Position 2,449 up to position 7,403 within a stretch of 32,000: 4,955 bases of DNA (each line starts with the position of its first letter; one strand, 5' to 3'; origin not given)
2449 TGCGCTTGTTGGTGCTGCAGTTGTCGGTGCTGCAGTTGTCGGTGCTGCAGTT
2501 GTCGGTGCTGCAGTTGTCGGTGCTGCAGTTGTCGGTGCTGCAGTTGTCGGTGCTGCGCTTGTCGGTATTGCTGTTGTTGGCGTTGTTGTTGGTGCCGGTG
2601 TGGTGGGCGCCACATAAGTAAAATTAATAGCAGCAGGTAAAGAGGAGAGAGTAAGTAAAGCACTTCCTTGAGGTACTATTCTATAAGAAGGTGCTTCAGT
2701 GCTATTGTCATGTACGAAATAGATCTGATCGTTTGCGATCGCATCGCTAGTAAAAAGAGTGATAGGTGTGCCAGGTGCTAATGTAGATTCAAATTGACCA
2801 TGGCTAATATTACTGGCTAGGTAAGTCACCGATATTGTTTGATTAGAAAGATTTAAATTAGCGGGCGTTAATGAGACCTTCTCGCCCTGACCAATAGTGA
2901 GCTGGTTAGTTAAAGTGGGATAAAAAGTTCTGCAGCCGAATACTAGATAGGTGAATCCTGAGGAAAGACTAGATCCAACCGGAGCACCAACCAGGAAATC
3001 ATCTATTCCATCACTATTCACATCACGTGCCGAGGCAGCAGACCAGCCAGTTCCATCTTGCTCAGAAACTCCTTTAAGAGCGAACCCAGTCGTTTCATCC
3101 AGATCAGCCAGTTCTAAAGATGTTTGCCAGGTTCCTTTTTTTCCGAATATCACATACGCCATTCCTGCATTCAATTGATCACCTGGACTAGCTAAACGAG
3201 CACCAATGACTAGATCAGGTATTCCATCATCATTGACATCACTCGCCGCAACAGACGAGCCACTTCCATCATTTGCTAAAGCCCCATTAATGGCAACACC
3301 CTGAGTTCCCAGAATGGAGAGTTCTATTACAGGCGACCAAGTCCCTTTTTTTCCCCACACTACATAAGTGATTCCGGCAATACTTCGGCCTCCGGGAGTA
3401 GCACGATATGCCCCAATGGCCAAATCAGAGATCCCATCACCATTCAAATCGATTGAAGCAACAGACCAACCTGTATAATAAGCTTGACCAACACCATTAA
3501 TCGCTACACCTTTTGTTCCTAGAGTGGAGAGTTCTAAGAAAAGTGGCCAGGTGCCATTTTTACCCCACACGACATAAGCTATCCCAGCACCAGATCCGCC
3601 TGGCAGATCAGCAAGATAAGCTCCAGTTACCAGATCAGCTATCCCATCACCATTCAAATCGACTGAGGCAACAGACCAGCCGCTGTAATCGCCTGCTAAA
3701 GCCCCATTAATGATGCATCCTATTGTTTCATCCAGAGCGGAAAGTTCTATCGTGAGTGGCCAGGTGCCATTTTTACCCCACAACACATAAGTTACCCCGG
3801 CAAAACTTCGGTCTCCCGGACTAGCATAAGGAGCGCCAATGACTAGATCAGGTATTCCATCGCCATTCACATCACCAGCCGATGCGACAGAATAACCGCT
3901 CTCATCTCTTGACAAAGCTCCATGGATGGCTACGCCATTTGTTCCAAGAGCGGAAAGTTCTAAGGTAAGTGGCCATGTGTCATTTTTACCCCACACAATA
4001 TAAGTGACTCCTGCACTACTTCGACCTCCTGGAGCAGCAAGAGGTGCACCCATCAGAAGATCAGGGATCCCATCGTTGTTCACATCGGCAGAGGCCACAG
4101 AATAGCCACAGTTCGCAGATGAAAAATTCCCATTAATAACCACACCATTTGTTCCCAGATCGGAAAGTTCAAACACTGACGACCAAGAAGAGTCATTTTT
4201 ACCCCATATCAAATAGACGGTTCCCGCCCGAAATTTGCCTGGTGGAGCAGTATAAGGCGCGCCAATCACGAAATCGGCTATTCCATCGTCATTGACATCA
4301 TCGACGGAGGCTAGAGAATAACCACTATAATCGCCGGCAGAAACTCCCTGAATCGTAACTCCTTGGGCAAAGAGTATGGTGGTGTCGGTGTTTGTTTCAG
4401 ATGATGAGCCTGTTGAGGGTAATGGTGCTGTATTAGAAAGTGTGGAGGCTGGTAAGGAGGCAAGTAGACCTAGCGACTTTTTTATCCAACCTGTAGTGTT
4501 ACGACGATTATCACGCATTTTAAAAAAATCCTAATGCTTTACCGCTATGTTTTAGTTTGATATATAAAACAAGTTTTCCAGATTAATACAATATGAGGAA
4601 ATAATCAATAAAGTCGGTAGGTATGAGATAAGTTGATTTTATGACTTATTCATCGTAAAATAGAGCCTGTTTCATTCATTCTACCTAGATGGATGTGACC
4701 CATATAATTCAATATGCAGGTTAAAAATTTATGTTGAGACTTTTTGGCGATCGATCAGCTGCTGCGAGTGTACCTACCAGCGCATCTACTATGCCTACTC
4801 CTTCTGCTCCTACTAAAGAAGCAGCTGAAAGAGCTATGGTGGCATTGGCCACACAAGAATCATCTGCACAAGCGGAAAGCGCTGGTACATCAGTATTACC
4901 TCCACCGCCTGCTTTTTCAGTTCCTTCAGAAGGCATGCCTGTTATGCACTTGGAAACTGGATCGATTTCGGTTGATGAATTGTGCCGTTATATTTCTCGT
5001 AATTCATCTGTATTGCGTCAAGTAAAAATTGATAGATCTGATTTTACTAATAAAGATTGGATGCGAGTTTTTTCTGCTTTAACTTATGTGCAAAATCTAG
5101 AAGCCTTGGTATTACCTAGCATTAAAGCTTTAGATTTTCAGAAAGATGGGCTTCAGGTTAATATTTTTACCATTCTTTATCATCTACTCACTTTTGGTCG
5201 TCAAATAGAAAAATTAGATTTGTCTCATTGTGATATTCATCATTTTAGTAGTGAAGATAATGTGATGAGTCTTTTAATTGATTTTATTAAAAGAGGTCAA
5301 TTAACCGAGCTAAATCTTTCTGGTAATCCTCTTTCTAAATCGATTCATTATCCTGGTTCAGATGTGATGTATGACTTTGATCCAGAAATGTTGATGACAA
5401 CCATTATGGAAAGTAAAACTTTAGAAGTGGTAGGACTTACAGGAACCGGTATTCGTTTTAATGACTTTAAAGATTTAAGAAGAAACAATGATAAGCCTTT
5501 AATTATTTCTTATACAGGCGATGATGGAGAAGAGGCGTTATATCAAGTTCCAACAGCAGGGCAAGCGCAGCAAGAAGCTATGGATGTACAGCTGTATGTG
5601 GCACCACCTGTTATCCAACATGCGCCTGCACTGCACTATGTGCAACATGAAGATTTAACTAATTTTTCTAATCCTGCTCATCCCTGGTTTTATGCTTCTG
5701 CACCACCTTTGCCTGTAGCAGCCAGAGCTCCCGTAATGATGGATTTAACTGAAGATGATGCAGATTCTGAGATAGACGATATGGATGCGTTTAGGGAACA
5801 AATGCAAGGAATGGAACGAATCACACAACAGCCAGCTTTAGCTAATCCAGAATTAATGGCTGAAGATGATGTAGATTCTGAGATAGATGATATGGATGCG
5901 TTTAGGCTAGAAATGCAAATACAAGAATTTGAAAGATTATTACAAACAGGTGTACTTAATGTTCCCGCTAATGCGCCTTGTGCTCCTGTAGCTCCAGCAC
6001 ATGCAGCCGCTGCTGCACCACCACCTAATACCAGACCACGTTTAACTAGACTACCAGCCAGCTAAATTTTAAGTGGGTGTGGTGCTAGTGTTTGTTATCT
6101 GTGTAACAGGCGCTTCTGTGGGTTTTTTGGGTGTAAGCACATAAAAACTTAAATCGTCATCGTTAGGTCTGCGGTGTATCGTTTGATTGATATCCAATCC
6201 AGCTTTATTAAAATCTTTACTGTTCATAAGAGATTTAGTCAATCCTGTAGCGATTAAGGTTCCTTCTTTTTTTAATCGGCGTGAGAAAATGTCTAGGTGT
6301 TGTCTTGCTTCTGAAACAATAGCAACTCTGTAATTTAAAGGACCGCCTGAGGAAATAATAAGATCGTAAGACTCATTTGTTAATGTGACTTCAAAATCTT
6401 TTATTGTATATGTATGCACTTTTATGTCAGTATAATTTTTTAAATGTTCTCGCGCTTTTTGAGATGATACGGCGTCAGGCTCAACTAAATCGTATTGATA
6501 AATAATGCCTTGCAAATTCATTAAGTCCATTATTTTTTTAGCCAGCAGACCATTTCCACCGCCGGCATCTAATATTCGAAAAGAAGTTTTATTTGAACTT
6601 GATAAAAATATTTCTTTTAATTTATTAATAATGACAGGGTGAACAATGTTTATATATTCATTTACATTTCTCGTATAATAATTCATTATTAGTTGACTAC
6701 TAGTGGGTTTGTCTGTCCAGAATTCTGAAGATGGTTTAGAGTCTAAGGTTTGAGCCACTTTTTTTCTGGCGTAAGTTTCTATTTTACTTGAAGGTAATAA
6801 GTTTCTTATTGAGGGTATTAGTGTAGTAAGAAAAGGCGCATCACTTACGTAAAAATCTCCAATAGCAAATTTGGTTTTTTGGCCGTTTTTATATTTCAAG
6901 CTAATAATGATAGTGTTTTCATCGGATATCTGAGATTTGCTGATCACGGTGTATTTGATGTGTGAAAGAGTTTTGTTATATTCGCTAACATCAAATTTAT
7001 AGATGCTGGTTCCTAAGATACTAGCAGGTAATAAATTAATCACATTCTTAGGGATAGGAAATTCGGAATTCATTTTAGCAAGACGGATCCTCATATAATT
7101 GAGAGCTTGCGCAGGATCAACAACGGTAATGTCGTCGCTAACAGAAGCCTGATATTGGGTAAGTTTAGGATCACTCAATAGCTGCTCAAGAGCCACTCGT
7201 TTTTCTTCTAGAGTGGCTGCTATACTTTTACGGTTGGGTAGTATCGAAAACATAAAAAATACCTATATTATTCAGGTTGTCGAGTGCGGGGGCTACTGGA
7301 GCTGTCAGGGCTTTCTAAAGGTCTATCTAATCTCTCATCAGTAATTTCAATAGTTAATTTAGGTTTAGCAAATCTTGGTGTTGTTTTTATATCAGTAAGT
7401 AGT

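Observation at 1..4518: Tandem pair of integrin-alpha-like type-I membrane proteins in a bacterium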

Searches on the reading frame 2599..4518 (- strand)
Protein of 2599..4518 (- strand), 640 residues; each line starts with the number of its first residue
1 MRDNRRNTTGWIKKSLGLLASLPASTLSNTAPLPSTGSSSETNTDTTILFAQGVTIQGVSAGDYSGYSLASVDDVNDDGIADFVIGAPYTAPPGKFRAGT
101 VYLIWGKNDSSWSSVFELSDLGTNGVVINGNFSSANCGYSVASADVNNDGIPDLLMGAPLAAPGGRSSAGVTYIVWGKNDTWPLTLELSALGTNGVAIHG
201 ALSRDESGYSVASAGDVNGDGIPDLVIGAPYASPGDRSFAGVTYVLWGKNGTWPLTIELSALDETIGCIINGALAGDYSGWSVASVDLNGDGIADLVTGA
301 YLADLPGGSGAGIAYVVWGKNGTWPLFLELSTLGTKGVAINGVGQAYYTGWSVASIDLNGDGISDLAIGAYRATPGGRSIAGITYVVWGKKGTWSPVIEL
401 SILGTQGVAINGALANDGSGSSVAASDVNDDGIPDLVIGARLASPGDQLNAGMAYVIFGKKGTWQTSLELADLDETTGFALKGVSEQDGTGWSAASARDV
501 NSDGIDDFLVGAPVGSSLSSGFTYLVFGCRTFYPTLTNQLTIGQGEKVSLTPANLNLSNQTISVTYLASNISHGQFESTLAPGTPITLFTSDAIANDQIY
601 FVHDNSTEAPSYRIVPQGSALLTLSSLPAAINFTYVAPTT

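Call 68: predict_structure(alignment_id=A4)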
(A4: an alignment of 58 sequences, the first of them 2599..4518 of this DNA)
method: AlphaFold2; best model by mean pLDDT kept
length: 640 residues; sequences in the alignment: 58
mean_pLDDT: 82.7   pTM: 0.79
mean pLDDT of the five models: 82.7, 81.9, 81.7, 80.9, 80.5
residues with pLDDT >= 90: 463; 70-90: 17; 50-70: 11; < 50: 149
segments of 3 or more residues with pLDDT < 50: 1-51, 534-544, 553-585, 587-605, 607-640
pLDDT, mean of each block of 10 residues (from residue 1): 36 35 34 35 43 89 97 97 98 97 94 94 97 98 98 98 98 97 97 97 98 98 98 98 98 97 98 98 98 98 91 98 97 96 97 98 98 98 98 97 96 98 97 98 96 98 96 94 94 98 96 87 94 50 49 47 43 36 46 44 46 41 36 38
secondary structure, 60 per line:
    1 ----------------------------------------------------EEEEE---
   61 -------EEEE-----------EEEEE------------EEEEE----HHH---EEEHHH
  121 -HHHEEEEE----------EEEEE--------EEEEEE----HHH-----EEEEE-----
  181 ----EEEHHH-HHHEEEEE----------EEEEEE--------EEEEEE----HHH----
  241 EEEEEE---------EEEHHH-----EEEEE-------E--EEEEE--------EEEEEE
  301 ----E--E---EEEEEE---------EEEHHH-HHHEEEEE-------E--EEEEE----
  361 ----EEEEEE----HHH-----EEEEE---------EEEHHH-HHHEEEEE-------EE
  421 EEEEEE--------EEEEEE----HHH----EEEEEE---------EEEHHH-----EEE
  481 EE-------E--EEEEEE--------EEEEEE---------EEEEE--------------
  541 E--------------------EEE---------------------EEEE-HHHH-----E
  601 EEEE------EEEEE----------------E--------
elements in order: E53-57 E68-71 E83-87 E100-104 E115-117 E125-129 E140-144 E153-158 E171-175 E185-187 E195-199 E210-215 E224-229 E241-246 E256-258 E267-271 E282-286 E295-300 E312-317 E327-329 E337-341 E352-356 E365-370 E383-387 E397-399 E407-411 E419-426 E435-440 E452-457 E467-469 E478-482 E493-498 E507-512 E522-526 E562-564 E586-589 H591-594 E600-604 E611-615

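Call 71: fold_search(model_id=the predicted structure, library=pdb)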
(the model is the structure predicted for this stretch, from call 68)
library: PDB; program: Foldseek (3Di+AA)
matches with E <= 10: 304; with E <= 0.001: 137
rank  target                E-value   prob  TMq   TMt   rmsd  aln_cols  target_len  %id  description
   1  8tcg_A                2.6e-24  1.00  0.49  0.69   7.8       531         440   20  Integrin alpha-v beta-6 in complex with minibinder B6_BP_dslf (released 2023-09-27)
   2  5ffo_E                3.9e-24  1.00  0.50  0.54   7.7       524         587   20  Integrin alpha V beta 6 in complex with pro-TGF-beta (released 2017-01-25)
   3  3zdz_A                5.1e-24  1.00  0.52  0.72   4.5       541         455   18  Integrin alphaIIB beta3 headpiece and RGD peptide complex (released 2013-06-05)
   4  6om2_A                5.4e-24  1.00  0.50  0.53   7.4       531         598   20  Crystal structure of atypical integrin alphaV beta8 with proTGF-beta1 ligand peptide (released 2019-12-11)
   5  8xfo_A                6.8e-24  1.00  0.51  0.45   7.1       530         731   20  Cryo-EM structure of integrin ITGAV, ITGB3 and CYCLO (RGDFK) complex, conformation 2 (released 2024-12-18)
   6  4wjk_A                1.6e-23  1.00  0.51  0.71   8.1       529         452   20  Metal Ion and Ligand Binding of Integrin (released 2014-12-03)
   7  7nwl_A                2.2e-23  1.00  0.50  0.53   8.8       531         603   20  Cryo-EM structure of human integrin alpha5beta1 (open form) in complex with fibronectin and TS2/16 Fv-clasp (released 2021-06-02)
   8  5ffo_A                2.5e-23  1.00  0.50  0.54   7.6       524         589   20  Integrin alpha V beta 6 in complex with pro-TGF-beta (released 2017-01-25)
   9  8xez_A                2.9e-23  1.00  0.50  0.35   7.6       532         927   20  Cryo-EM structure of integrin ITGAV/ITGB3 complex, conformation 5 (released 2024-12-18)
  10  6om2_C                3.5e-23  1.00  0.50  0.54   7.3       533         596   20  Crystal structure of atypical integrin alphaV beta8 with proTGF-beta1 ligand peptide (released 2019-12-11)
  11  6djp_A                4.6e-23  1.00  0.51  0.55   7.5       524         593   20  Integrin alpha-v beta-8 in complex with the Fabs 8B8 and 68 (released 2018-07-25)
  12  9ckv_A                4.6e-23  1.00  0.50  0.70   8.0       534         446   18  Cryo-EM structure of alpha5beta1 integrin in complex with NeoNectin (released 2024-07-17)
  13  4wk4_A                4.8e-23  1.00  0.52  0.72   8.3       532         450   20  Metal Ion and Ligand Binding of Integrin (released 2014-12-03)
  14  4wk2_A                4.8e-23  1.00  0.51  0.72   8.4       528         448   20  Metal Ion and Ligand Binding of Integrin (released 2014-12-03)
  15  8xer_A                5.1e-23  1.00  0.51  0.36   7.3       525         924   20  Cryo-EM structure of integrin ITGAV, ITGB3 and Cilengitide TFA complex, conformation 1 (released 2024-12-18)
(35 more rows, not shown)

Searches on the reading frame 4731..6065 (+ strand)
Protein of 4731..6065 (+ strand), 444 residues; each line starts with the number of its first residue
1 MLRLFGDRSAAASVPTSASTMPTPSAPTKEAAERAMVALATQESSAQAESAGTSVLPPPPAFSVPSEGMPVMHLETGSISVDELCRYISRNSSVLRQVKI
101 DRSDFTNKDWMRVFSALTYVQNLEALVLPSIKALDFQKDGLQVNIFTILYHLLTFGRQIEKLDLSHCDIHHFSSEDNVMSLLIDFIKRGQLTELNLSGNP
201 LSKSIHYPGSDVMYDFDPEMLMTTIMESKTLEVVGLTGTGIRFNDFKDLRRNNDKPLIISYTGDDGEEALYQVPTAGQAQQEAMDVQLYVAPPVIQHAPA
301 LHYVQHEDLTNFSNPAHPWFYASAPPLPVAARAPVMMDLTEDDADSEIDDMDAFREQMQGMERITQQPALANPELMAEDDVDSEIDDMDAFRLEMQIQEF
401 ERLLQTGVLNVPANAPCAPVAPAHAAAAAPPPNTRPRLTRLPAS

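Call 7: search_protein_families(library=pfam, proteins=[window:4731-6065:+], max_evalue=0.001)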
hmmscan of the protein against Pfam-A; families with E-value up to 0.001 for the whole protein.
window:4731-6065:+ (444 aa): 1 family
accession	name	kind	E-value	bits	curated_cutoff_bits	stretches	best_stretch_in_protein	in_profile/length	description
PF00560.39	LRR_1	-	0.00055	20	20.6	0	190-205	1-16/23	Leucine Rich Repeat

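Call 49: find_encoding_contigs(protein=window:4731-6062:+, flank=10000, max_places=3)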
Protein window:4731-6062:+ (444 aa): no gene with exactly this product is on record in the collection.

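Call 57: search_protein_families(library=ncbifam, proteins=[window:4731-6062:+], max_evalue=0.001)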
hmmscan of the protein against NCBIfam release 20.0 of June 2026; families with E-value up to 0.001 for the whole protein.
window:4731-6062:+ (444 aa): 0 families

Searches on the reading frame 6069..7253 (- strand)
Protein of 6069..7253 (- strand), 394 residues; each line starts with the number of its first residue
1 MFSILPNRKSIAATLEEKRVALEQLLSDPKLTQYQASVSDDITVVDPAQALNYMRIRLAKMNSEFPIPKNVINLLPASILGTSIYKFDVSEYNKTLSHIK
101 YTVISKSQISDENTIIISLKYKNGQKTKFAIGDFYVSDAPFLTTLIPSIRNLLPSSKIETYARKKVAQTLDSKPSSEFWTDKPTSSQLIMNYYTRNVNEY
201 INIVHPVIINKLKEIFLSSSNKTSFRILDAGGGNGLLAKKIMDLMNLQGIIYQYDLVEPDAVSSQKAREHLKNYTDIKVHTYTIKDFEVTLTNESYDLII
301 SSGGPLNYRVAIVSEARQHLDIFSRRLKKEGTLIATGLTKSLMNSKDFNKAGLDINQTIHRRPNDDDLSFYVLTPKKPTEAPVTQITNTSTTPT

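Call 7: search_protein_families(library=pfam, proteins=[window:6069-7253:-], max_evalue=0.001)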
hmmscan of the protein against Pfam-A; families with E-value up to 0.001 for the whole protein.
window:6069-7253:- (394 aa): 3 families
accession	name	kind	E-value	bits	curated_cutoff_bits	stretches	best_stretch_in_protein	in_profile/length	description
PF13847.12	Methyltransf_31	-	1.3e-07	31.9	27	1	225-337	5-111/145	Methyltransferase domain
PF13649.12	Methyltransf_25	-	1.6e-05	25.9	27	1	227-331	1-97/97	Methyltransferase domain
PF08242.18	Methyltransf_12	-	2.8e-05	25.2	30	1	228-333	1-98/98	Methyltransferase domain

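Call 50: find_encoding_contigs(protein=window:6072-7253:-, flank=10000, max_places=3)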
Protein window:6072-7253:- (394 aa): no gene with exactly this product is on record in the collection.

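Call 57: search_protein_families(library=ncbifam, proteins=[window:6072-7253:-], max_evalue=0.001)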
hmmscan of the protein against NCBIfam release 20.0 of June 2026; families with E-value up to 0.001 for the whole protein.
window:6072-7253:- (394 aa): 2 families
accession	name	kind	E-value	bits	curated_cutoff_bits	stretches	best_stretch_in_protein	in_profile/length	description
NF047853.1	tRm6a37MtseTrmN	equivalog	2.8e-05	24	350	1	224-318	44-137/244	tRNA(1)(Val) (adenine(37)-N(6))-methyltransferase TrmN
TIGR02072.1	BioC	equivalog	5.4e-05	23.1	184.95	1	217-302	28-104/244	malonyl-ACP O-methyltransferase BioC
